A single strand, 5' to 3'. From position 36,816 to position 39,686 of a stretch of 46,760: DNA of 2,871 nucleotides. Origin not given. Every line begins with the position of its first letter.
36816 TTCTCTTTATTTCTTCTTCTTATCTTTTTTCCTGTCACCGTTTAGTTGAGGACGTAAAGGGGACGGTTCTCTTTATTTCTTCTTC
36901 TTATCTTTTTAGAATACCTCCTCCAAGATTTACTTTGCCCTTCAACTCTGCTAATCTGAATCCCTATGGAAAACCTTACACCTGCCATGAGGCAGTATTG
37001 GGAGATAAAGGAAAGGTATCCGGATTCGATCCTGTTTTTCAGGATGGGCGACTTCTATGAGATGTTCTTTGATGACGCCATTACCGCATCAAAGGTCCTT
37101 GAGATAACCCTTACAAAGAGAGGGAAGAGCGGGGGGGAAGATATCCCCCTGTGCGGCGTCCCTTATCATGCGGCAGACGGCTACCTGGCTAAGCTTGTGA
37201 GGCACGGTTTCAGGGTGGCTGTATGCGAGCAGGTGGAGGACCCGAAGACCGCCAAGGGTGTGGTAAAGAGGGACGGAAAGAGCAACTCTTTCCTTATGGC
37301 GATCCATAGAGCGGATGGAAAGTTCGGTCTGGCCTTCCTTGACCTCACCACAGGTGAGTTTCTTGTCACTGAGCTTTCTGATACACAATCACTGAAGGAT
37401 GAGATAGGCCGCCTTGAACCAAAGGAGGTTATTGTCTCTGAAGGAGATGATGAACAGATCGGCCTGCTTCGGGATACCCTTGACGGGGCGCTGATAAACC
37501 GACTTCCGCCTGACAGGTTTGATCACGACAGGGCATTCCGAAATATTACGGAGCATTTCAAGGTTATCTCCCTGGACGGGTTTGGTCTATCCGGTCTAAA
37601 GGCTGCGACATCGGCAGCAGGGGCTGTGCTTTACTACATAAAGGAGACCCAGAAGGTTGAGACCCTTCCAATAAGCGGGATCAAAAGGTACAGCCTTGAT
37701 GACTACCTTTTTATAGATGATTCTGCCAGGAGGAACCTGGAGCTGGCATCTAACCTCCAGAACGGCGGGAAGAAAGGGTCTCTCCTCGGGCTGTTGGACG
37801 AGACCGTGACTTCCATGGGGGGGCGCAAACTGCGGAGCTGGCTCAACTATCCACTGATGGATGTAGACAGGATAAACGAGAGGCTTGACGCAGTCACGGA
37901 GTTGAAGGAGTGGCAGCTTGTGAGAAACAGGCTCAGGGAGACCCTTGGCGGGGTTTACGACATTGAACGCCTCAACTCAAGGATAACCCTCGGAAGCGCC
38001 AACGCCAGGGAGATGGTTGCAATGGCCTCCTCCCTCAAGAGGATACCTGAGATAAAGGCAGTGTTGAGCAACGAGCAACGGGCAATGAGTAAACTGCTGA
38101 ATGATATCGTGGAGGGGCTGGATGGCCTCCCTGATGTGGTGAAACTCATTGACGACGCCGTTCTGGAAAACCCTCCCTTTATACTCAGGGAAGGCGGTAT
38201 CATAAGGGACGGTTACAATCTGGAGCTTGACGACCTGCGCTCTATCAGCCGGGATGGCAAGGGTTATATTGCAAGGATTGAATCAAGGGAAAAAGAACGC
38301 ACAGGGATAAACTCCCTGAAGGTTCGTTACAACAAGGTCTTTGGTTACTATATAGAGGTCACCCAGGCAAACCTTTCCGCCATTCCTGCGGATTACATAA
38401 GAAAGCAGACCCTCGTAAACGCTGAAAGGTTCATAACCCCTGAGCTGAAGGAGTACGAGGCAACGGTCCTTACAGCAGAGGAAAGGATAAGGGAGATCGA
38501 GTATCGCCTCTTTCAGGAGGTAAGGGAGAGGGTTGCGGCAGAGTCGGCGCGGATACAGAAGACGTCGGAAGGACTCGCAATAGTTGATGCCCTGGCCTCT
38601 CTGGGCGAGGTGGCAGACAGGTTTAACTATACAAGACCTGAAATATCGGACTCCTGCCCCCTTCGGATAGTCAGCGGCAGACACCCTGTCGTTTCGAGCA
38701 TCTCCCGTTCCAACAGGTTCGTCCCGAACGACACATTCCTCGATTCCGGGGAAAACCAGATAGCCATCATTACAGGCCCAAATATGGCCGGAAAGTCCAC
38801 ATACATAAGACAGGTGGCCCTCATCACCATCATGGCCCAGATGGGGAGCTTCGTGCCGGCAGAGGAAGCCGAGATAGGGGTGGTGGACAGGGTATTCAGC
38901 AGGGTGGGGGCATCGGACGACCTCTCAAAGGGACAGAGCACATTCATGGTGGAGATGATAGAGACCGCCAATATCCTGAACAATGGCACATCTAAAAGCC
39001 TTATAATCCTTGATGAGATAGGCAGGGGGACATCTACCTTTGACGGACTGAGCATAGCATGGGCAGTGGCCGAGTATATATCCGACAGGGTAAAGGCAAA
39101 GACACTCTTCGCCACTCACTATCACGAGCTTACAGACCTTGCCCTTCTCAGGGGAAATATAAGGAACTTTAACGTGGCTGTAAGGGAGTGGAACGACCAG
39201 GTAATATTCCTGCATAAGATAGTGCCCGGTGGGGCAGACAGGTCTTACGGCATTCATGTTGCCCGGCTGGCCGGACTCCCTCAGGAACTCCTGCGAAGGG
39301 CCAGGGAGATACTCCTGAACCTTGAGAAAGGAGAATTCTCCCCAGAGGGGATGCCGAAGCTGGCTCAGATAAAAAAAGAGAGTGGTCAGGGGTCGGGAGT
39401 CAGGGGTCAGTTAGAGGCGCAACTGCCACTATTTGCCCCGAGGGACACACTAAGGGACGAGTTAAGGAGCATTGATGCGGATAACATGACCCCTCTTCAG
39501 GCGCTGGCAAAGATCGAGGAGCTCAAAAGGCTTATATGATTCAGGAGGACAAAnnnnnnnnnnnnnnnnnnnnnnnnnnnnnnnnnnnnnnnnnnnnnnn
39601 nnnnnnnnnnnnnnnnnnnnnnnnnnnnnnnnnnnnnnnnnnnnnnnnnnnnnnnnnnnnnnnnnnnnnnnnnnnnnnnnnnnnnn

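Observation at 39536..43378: Giant orphan protein (HEAT / Zn-ribbon / TPR / SEC-C / unknown / DUF2384-like) immediately downstream of mutS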

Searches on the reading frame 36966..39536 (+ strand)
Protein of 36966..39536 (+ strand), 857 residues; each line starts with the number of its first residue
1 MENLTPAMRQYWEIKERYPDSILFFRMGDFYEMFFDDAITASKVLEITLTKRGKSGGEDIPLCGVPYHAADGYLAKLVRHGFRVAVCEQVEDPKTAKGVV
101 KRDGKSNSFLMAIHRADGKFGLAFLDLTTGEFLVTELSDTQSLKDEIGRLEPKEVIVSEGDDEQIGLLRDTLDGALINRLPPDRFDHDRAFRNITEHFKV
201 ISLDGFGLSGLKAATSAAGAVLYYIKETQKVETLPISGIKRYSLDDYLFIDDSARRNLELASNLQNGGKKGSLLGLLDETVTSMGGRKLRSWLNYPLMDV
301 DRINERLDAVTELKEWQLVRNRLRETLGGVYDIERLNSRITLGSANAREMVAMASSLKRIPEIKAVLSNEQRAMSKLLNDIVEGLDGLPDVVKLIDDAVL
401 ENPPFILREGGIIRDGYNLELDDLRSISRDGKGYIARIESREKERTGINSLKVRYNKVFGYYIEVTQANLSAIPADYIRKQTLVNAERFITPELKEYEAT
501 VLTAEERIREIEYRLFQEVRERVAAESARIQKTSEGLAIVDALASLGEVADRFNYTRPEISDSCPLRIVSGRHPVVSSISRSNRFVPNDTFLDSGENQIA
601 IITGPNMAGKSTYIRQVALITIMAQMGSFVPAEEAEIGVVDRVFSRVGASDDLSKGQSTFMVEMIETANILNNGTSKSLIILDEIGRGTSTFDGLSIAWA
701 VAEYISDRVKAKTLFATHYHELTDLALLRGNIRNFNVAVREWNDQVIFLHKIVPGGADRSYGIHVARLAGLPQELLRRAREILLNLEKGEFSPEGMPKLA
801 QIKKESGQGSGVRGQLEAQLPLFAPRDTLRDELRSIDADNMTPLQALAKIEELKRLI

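Call 62: search_protein_families(library=pfam, proteins=[window:36966-39536:+], max_evalue=0.00001)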
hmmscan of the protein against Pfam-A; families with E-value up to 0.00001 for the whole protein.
window:36966-39536:+ (857 aa): 5 families
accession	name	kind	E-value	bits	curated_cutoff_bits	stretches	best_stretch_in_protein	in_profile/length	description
PF00488.27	MutS_V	-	9e-87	290.4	30.2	1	601-787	2-188/188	MutS domain V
PF05192.23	MutS_III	-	2.8e-53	181.6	34.1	1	253-546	1-193/194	MutS domain III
PF01624.25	MutS_I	-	1.9e-40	138.1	20.6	1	5-103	1-99/113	MutS domain I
PF05190.23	MutS_IV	-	2.1e-30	105.3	22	1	416-507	1-92/92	MutS family domain IV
PF05188.22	MutS_II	-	2.7e-28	99.5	25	1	108-232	1-128/133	MutS domain II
